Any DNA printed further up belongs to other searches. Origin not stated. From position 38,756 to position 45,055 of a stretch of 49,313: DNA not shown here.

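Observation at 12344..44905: Single 32.6-kb ORF encoding a 10,853-aa secreted mosaic protein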

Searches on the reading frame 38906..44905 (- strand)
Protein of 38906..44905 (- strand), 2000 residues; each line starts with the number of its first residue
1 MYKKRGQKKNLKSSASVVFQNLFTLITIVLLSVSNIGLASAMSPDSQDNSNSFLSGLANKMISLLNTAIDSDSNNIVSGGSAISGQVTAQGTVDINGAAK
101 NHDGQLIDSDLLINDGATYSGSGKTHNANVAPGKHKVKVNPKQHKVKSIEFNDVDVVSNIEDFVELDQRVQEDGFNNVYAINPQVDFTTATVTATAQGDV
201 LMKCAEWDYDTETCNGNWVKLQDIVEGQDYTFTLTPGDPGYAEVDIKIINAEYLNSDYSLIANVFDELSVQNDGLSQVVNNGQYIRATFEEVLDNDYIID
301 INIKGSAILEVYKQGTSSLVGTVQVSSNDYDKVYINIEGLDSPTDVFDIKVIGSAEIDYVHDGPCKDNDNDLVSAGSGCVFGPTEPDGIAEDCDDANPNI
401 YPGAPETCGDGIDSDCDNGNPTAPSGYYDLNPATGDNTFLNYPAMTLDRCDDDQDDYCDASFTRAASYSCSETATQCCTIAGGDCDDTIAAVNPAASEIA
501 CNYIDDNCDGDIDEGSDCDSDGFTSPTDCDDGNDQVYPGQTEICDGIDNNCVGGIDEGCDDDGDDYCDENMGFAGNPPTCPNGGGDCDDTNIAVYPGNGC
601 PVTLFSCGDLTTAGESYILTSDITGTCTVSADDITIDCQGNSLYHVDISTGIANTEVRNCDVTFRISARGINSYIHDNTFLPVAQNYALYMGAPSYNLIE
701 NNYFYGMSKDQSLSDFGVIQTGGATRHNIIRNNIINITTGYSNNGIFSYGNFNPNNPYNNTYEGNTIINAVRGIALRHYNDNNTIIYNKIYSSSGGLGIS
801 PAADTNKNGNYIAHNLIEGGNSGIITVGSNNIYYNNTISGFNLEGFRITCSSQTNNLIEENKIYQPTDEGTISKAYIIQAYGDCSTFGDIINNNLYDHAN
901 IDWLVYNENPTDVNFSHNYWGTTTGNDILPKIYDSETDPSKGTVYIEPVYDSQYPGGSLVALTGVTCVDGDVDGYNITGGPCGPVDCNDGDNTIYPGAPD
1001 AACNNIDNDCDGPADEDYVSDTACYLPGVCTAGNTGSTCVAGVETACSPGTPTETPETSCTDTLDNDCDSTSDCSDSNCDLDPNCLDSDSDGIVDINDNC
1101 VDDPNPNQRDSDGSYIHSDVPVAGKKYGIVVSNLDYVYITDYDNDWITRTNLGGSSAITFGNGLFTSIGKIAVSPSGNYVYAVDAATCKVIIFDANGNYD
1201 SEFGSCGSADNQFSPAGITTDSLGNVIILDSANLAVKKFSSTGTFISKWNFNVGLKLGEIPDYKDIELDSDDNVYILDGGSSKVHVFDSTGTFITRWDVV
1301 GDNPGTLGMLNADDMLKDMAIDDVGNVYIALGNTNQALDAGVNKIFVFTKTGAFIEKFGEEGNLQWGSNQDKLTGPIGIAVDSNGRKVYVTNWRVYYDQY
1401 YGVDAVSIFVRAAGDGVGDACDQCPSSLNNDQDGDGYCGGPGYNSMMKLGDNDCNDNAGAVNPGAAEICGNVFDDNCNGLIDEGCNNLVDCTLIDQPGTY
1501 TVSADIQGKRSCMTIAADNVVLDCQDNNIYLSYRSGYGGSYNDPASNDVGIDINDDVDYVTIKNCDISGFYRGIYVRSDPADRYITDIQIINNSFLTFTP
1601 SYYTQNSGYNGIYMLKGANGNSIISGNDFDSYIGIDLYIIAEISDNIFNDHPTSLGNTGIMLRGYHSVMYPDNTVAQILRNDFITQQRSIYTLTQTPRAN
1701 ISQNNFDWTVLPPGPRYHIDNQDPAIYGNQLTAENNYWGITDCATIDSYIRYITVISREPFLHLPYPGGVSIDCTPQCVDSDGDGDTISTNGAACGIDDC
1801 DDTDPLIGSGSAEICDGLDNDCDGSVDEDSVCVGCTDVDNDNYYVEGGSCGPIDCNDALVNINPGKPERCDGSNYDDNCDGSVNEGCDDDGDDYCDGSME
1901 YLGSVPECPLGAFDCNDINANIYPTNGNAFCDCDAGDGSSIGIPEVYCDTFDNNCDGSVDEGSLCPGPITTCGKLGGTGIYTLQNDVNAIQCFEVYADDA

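Call 77: find_homologous_proteins(query=window:38906-44905:-, max_evalue=1e-10)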
Query window:38906-44905:- (2000 aa): 125 proteins with E <= 1e-10 among 8000 candidates; the best 120 are listed.
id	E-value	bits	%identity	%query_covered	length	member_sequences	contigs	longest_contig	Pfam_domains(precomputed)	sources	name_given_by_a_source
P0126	1.5e-155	538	39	11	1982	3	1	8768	PF11617.14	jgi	jgi:hypothetical protein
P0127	1.3e-101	359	44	8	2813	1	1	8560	PF11617.14,PF18962.8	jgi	jgi:hypothetical protein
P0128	2.2e-92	328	38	11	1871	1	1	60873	PF11617.14,PF00932.26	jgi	jgi:hypothetical protein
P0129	1.3e-90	323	37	11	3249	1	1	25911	PF01839.30,PF11617.14,PF13517.13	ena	-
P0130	3.8e-89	318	40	9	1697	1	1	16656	PF01839.30,PF11617.14,PF17957.8,PF13517.13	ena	-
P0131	8.1e-83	297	38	10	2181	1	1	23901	PF13229.13,PF11617.14,PF28492.1,PF05048.20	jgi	jgi:hypothetical protein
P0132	5.6e-72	261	41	9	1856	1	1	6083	PF13229.13,PF11617.14,PF05048.20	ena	-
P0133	9.0e-71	257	40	10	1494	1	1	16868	PF04151.22,PF11617.14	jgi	jgi:MYXO-CTERM domain-containing protein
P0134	6.4e-69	251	38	11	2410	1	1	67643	PF11617.14,PF18962.8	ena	-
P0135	3.5e-68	248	40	11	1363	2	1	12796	PF11617.14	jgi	-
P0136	3.4e-64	235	34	9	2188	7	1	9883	PF00059.28,PF11617.14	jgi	jgi:hypothetical protein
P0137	2.4e-62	229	38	10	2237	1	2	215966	PF00059.28,PF11617.14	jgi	-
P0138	3.9e-62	228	41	8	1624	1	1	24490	PF22073.3,PF15780.12,PF11617.14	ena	-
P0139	9.7e-62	227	32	11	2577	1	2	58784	PF00059.28,PF11617.14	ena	-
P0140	4.4e-61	225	42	11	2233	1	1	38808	PF19408.6,PF11617.14,PF18962.8,PF00082.28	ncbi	-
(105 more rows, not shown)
